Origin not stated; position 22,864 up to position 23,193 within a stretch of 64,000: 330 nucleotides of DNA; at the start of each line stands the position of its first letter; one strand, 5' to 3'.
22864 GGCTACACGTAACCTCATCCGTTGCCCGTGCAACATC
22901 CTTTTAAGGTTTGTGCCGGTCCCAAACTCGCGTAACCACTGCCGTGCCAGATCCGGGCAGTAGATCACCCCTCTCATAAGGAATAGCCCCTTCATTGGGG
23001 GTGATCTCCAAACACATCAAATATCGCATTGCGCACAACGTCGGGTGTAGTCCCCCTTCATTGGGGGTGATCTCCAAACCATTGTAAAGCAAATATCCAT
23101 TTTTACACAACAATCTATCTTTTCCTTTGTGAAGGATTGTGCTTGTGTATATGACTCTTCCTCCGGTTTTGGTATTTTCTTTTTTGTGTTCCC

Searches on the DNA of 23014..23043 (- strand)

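Call 48: search_dna_similar(query=window:23014-23043:-, collection=phages, mode=distant, max_evalue=10, max_rows=10)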
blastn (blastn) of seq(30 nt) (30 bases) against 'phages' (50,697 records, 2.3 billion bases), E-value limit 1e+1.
Records with a match: 63; places in all: 64; records where one place covers at least 80% of the query: 0.
Best place of each record, by identity: >=99% 21; 95-99% 2; 90-95% 40.
By first word of the organism name: Escherichia 27; Vectrevirus 10; Citrobacter 7; Bacteroides 6; Vibrio 4; Klebsiella 3; Xuanwuvirus 2; Listeria 2; Bacteriophage 1; Raoultella 1.
By host as written in the record: - 21; Escherichia coli 16; Vibrio mediterranei 4; Eschercihia coli (multidrug-resistant clinical isolate) 3; Citrobacter freundii 2; Klebsiella sp. KePhaCli 0001 2; Bacteroides uniformis DA241 2; Listeria monocytogenes 2; and 11 more.
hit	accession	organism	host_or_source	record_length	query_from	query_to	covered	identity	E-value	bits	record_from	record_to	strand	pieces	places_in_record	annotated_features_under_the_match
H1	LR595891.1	Xuanwuvirus P884B11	-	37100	7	27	70%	95.2%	6e-1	35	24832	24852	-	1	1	hypothetical protein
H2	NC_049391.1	Xuanwuvirus P884B11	-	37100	7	27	70%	95.2%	6e-1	35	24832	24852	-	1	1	hypothetical protein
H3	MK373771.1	Escherichia phage vB_EcoP_R4596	Escherichia coli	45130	3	23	70%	90.5%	8e+0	30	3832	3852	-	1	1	putative RNA polymerase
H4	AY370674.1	Escherichia phage K1-5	-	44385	3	23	70%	90.5%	8e+0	30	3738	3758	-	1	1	putative RNA polymerase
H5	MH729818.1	Escherichia phage LL11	Escherichia coli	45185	3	23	70%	90.5%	8e+0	30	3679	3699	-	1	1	RNA polymerase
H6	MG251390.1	Escherichia phage VEc3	Escherichia coli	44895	3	23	70%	90.5%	8e+0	30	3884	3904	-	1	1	RNA polymerase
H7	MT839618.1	Bacteriophage sp.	human fecal samples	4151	2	22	70%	90.5%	8e+0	30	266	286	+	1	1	record has no annotation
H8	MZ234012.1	Escherichia phage vB_EcoP-101101UKE1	Escherichia coli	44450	3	23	70%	90.5%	8e+0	30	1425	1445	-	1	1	DNA-directed RNA polymerase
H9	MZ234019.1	Escherichia phage vB_EcoP-101117UKE2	Escherichia coli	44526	3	23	70%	90.5%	8e+0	30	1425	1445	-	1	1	DNA-directed RNA polymerase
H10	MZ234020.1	Escherichia phage vB_EcoP-101118B1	Escherichia coli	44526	3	23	70%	90.5%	8e+0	30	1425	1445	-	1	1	DNA-directed RNA polymerase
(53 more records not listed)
